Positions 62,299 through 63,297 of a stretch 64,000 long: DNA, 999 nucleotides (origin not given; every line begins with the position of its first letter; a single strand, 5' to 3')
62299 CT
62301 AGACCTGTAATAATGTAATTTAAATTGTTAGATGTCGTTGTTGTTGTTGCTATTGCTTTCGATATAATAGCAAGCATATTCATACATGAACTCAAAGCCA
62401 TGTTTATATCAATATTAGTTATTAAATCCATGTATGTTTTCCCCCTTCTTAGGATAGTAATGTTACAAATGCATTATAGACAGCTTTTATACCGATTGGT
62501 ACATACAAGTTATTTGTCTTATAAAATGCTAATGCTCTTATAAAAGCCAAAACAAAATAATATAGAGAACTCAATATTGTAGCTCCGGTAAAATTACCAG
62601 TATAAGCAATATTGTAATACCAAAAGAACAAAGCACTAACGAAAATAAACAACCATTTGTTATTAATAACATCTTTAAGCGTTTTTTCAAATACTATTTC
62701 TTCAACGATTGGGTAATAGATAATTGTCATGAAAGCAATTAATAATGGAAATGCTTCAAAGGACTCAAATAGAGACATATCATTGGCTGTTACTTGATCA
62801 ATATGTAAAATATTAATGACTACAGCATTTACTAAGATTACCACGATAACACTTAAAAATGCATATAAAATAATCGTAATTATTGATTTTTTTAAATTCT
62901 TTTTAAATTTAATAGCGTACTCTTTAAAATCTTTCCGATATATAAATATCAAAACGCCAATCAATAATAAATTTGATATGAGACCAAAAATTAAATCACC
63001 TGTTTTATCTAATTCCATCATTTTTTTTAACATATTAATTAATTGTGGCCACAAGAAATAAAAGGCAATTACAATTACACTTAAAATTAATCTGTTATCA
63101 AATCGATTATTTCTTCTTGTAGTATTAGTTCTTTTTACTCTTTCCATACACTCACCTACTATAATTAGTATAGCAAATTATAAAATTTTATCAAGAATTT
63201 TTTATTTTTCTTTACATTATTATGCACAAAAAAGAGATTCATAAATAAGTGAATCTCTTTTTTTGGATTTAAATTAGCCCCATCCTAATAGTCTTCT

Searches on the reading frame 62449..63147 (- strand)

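Call 83: search_protein_families(library=pfam, max_evalue=0.00001, proteins=[window:62449-63147:-])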
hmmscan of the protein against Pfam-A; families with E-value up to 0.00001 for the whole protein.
window:62449-63147:- (232 aa): 1 family
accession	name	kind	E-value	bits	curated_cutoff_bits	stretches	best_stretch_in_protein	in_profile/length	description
PF02517.21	Rce1-like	-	2.5e-09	37.7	22.4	1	133-227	3-93/93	Type II CAAX prenyl endopeptidase Rce1-like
